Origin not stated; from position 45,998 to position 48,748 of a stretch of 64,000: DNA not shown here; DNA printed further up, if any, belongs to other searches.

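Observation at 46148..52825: Two tandem paralogous ~810-aa GT-C-like membrane proteins plus a Wzy_C/TPR O-antigen-ligase-like protein: candidate glycosylation module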

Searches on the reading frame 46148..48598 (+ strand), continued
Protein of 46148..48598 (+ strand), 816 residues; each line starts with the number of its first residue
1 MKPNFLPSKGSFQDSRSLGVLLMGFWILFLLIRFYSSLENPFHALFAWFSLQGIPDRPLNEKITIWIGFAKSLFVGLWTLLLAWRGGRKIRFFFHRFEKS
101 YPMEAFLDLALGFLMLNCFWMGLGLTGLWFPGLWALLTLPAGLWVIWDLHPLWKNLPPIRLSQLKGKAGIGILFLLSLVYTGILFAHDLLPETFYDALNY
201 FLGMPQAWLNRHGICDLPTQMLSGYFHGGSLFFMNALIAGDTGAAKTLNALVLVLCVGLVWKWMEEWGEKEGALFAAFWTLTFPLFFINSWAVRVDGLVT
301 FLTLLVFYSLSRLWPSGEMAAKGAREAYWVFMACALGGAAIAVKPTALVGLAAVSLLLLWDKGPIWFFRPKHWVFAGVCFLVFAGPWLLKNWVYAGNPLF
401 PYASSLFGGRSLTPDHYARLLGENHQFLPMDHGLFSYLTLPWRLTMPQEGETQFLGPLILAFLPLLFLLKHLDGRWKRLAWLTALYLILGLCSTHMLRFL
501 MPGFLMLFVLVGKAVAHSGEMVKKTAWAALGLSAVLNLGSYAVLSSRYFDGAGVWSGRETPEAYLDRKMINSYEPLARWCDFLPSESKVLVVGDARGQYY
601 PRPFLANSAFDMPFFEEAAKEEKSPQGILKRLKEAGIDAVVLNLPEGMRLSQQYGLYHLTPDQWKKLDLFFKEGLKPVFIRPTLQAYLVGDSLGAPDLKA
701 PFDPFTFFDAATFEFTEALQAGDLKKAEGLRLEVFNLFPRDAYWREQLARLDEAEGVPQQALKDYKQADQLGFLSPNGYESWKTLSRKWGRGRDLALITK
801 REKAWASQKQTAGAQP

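Call 31: predict_structure(alignment_id=A1)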
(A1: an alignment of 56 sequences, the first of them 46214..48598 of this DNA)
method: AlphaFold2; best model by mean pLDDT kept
length: 794 residues; sequences in the alignment: 56
mean_pLDDT: 90.8   pTM: 0.91
mean pLDDT of the five models: 90.8, 90.1, 89.9, 89.6, 89.2
residues with pLDDT >= 90: 588; 70-90: 167; 50-70: 29; < 50: 10
segments of 3 or more residues with pLDDT < 50: 425-430, 791-794
pLDDT, mean of each block of 10 residues (from residue 1): 77 77 87 96 97 96 95 82 96 95 94 89 88 81 79 95 97 96 96 93 95 93 97 98 94 96 93 97 96 66 89 98 96 96 97 97 95 92 87 86 72 76 53 64 77 93 92 88 95 93 91 89 91 96 93 95 96 95 94 97 98 97 95 94 97 93 96 85 96 96 98 95 97 97 95 94 93 94 80 39
secondary structure, 60 per line:
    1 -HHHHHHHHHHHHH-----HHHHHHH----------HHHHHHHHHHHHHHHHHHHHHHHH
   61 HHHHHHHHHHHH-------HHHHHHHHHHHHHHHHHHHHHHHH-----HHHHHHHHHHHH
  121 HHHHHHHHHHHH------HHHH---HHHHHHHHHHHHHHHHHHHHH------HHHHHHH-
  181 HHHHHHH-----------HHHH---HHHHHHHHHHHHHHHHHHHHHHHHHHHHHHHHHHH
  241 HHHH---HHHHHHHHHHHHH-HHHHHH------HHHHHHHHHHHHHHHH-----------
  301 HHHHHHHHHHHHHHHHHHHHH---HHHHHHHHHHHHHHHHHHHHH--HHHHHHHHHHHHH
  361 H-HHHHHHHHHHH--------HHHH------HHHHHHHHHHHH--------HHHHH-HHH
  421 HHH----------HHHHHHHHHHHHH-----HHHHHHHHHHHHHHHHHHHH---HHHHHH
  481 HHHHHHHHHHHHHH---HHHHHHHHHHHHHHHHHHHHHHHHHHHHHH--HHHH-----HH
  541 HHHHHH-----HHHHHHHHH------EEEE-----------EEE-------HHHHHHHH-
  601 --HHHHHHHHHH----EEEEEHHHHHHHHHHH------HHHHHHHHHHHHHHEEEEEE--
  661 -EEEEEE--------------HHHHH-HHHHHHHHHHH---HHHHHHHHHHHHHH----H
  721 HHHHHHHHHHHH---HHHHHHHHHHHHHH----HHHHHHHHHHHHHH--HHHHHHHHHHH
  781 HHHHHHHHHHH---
elements in order (helices of 4 or more, strands of 3 or more residues): H2-14 H20-26 H37-72 H80-103 H109-132 H139-142 H146-166 H173-179 H181-187 H199-202 H206-244 H248-260 H262-267 H274-289 H301-321 H325-345 H348-361 H363-373 H382-385 H392-403 H412-416 H418-423 H434-446 H452-471 H475-494 H498-527 H530-533 H539-546 H552-560 E567-570 E582-584 H592-599 H603-612 E617-621 H622-632 H639-652 E653-658 E662-667 H682-686 H688-698 H702-715 H720-732 H736-749 H754-767 H770-791

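Call 52: find_encoding_contigs(protein=P0064, flank=8000, max_places=2)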
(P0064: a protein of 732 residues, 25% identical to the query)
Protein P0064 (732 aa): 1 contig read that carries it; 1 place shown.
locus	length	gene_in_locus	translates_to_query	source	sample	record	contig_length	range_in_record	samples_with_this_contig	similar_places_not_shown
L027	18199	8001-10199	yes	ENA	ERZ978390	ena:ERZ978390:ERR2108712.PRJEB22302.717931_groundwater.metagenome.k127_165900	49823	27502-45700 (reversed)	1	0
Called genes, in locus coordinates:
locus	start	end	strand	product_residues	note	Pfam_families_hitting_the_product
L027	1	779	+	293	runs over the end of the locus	PF03668:RapZ-like_N, PF22740:PapZ_C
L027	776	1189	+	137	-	PF03610:EIIA-man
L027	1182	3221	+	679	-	PF01074:Glyco_hydro_38N (weak), PF03065:Glyco_hydro_57, PF09094:AmyA-A_glucT_m, PF09095:AmyA-gluTrfs_C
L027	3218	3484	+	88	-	PF00381:PTS-HPr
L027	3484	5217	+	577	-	PF05524:PEP-utilisers_N, PF00391:PEP-utilizers, PF02896:PEP-utilizers_C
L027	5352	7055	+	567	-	PF00009:GTP_EFTU, PF03144:GTP_EFTU_D2 (weak), PF14492:EFG_III (faint), PF00679:EFG_C, PF06421:LepA_C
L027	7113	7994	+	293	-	PF10502:Peptidase_S26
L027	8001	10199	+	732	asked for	-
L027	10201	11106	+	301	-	PF00535:Glycos_transf_2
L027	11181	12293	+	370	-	PF03444:WHD_HrcA (faint), PF01628:HrcA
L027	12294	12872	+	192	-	PF01025:GrpE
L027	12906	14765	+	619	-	PF00012:HSP70, PF06723:MreB_Mbl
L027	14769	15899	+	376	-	PF00226:DnaJ, PF01556:DnaJ_C, PF00684:DnaJ_CXXCXGXG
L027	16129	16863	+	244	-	PF20260:PUA_4 (weak), PF04452:Methyltrans_RNA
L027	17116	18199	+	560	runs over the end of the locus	PF02554:CstA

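Call 53: find_encoding_contigs(protein=P0068, flank=8000, max_places=2)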
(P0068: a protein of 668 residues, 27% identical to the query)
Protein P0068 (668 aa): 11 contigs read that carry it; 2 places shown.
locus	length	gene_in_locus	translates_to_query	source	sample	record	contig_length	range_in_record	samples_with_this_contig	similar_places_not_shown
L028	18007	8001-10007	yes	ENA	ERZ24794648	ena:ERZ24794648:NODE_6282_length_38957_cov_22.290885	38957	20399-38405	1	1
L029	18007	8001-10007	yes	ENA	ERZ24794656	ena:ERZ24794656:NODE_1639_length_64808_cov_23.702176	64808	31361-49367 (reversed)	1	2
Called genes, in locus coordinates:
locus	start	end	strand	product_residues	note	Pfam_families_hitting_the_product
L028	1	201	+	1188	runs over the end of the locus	PF06452:CBM9_1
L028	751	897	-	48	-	-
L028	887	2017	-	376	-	PF01208:URO-D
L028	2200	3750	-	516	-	-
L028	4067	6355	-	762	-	PF19773:DUF6259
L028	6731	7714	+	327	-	PF02615:Ldh_2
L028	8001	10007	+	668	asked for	PF13231:PMT_2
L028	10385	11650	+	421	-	-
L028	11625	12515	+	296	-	-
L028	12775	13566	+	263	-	-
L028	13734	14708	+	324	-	-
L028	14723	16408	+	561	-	PF03130:HEAT_PBS (faint), PF02985:HEAT (faint), PF13646:HEAT_2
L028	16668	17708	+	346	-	PF01408:GFO_IDH_MocA, PF02894:GFO_IDH_MocA_C, PF22725:GFO_IDH_MocA_C3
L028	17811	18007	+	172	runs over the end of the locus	PF03748:FliL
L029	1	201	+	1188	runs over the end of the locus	PF06452:CBM9_1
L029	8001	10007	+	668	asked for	PF13231:PMT_2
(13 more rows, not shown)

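Call 56: search_solved_structures(query=A1, max_evalue=10, show_alignments=3)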
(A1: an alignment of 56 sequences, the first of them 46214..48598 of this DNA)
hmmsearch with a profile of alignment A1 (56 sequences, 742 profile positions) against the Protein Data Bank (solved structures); distinct sequences matched with E-value up to 10: 3.
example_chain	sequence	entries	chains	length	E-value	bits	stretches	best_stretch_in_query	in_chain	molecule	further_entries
3hfh_A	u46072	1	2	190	0.88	10.9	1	620-719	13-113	Transcription elongation regulator 1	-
6yub_C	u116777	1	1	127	3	9.2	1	599-628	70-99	Adenylyltransferase and sulfurtransferase uba4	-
9llh_M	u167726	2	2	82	8.5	7.7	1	127-186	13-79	De novo designed agonist-positive allosteric GPCR exoframe modulator targeting TM5/6/7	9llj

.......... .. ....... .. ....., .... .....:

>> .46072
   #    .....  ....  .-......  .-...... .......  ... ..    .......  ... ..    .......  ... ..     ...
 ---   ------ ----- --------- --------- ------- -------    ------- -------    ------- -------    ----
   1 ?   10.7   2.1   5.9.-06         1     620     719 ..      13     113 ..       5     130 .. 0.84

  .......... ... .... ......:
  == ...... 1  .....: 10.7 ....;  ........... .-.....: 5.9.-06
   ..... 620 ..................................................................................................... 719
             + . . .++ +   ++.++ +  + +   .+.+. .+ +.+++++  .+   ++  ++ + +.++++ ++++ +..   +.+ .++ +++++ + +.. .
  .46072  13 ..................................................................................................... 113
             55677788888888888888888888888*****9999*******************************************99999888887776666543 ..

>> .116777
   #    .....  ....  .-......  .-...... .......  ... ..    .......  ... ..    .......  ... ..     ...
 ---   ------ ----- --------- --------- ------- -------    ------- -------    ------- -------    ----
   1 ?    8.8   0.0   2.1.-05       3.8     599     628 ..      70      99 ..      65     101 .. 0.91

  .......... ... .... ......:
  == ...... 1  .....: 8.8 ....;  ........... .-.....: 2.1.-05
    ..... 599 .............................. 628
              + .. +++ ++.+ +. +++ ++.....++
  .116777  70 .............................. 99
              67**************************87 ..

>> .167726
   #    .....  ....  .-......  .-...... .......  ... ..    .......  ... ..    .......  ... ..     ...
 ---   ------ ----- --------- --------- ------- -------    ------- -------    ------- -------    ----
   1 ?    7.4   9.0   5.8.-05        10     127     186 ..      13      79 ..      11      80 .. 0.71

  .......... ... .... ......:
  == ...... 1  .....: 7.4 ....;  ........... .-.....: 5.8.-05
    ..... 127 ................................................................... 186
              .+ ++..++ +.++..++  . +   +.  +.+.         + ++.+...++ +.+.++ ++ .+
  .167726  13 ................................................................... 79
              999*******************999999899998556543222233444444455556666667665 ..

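Call 60: search_protein_families(library=pfam, proteins=[P0029, P0072, P0074, P0026, P0064], max_evalue=0.01)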
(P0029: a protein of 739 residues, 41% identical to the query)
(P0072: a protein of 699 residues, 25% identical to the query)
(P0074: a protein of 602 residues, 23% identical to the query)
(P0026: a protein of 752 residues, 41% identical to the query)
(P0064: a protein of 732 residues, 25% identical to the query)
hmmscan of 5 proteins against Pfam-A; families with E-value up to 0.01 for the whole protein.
P0029 (739 aa): 2 families
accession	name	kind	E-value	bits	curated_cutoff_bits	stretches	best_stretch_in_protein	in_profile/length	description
PF13231.12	PMT_2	-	4.1e-11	43.8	26.1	1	244-369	35-157/160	Dolichyl-phosphate-mannose-protein mannosyltransferase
PF11028.14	TMEM260-like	-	2.1e-05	24.8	24.2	1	253-348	81-176/179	Protein O-mannosyl-transferase TMEM260-like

P0072 (699 aa): 2 families
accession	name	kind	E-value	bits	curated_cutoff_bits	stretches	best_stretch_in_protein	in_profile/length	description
PF13231.12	PMT_2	-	9.5e-08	32.8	26.1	1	216-355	25-157/160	Dolichyl-phosphate-mannose-protein mannosyltransferase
PF02366.24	PMT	-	3.9e-06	27.1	22.7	1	216-356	86-231/245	Dolichyl-phosphate-mannose-protein mannosyltransferase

P0074 (602 aa): 0 families

P0026 (752 aa): 0 families

P0064 (732 aa): 0 families

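Call 72: search_protein_families(library=pfam, alignment_id=A1, max_evalue=0.01)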
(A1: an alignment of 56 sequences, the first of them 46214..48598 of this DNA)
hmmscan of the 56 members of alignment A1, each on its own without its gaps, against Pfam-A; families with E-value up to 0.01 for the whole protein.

A. member 1, window:46214-48598:+ (794 aa): 1 family
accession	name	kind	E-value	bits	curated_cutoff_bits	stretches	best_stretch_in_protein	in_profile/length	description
PF13231.12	PMT_2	-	3.4e-09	37.5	26.1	1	218-366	19-158/160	Dolichyl-phosphate-mannose-protein mannosyltransferase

B. families by the number of members that match (of 56 scanned): 12 families
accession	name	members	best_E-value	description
PF13231.12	PMT_2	48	2.6e-12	Dolichyl-phosphate-mannose-protein mannosyltransferase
PF11028.14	TMEM260-like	11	6.7e-06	Protein O-mannosyl-transferase TMEM260-like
PF02366.24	PMT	4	1.1e-10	Dolichyl-phosphate-mannose-protein mannosyltransferase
PF13371.12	TPR_9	3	0.0001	Tetratricopeptide repeat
PF03901.23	Glyco_transf_22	2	4.9e-05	Alg9-like mannosyltransferase family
PF13432.12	TPR_16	2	0.003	Tetratricopeptide repeat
PF09913.15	DUF2142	1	0.00086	Predicted membrane protein (DUF2142)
PF07719.23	TPR_2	1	0.0012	Tetratricopeptide repeat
PF09594.16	GT87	1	0.0024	Glycosyltransferase family 87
PF13428.12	TPR_14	1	0.0037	Tetratricopeptide repeat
PF08452.15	DNAP_B_exo_N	1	0.0076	DNA polymerase family B exonuclease domain, N-terminal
PF20604.3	DUF6798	1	0.0089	Domain of unknown function (DUF6798)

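Call 77: fold_search(model_id=the predicted structure, library=pdb)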
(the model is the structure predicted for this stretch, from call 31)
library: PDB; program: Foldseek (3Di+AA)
matches with E <= 10: 679; with E <= 0.001: 12
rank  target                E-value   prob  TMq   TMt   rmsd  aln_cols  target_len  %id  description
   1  8b6l_I                2.6e-07  1.00  0.39  0.44  12.3       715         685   12  Subtomogram average of the human Sec61-TRAP-OSTA-translocon (released 2022-12-07)
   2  7e9s_A                2.6e-06  1.00  0.33  0.31  16.5       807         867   12  Archaeal oligosaccharyltransferase AglB from Archaeoglobus fulgidus in complex with an inhibitory peptide and a dolich (released 2021-09-08)
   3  5f15                  6.6e-06  1.00  0.41  0.56   9.6       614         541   16  Crystal Structure of ArnT from Cupriavidus metallidurans bound to Undecaprenyl phosphate (released 2016-02-17)
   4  3wak                  9.2e-06  1.00  0.36  0.33  16.0       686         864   12  Crystal structure of the Archaeoglobus fulgidus oligosaccharyltransferase (O29867_ARCFU) in the apo form (released 2013-10-30)
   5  5ezm                  2.0e-05  1.00  0.40  0.56  10.2       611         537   17  Crystal Structure of ArnT from Cupriavidus metallidurans in the apo state (released 2016-02-17)
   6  8if8_B                3.0e-05  1.00  0.36  0.44  15.6       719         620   15  Arabinosyltransferase AftA (released 2023-05-31)
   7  5gmy_A                6.2e-05  1.00  0.33  0.32  15.4       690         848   11  Crystal structure of the Archaeoglobus fulgidus oligosaccharyltransferase (O29867_ARCFU) tethered with an acceptor pep (released 2017-02-01)
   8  9s6u_A                7.0e-05  1.00  0.27  0.36  13.0       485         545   13  Ternary cryo-EM structure of human ALG9 with Dol25-PP-GlcNAc2Man8, Dol25-P-Man and Fab (released 2026-03-18)
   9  8if8_C                1.0e-04  1.00  0.35  0.44  15.9       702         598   12  Arabinosyltransferase AftA (released 2023-05-31)
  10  9s6s_A                2.3e-04  1.00  0.29  0.39  12.4       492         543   14  Ternary cryo-EM structure of human ALG9 with Dol25-PP-GlcNAc2Man6, Dol25-P-Man and Fab (released 2026-03-18)
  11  9i5k_A                3.4e-04  1.00  0.31  0.46  11.9       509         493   16  Structure of the Chaetomium thermophilum Pmt4 homodimer (C2 symmetry) (released 2025-12-24)
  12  9s6t_A                4.3e-04  1.00  0.36  0.54   8.5       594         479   12  Ternary cryo-EM structure of chicken ALG12 with Dol25-PP-GlcNAc2Man7, Dol25-P-Man, and Fab (released 2026-03-18)
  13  9i5l_A                1.2e-02  1.00  0.22  0.25   5.5       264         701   16  Structure of the Chaetomium thermophilum Pmt4 homodimer (C1 symmetry) (released 2025-12-24)
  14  9e61_B                3.0e-02  1.00  0.22  0.23   6.5       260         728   13  Cryo-EM structure of Saccharomyces cerevisiae Pmt4 apo form (released 2025-10-15)
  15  6p25_A                3.3e-02  1.00  0.22  0.23   8.9       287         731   15  Structure of S. cerevisiae protein O-mannosyltransferase Pmt1-Pmt2 complex bound to the sugar donor and a peptide acce (released 2019-07-10)
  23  7bvf_B                8.5e-02  0.98  0.29  0.23  11.2       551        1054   11  Cryo-EM structure of Mycobacterium tuberculosis arabinosyltransferase EmbA-EmbB-AcpM2 in complex with ethambutol (released 2020-04-29)
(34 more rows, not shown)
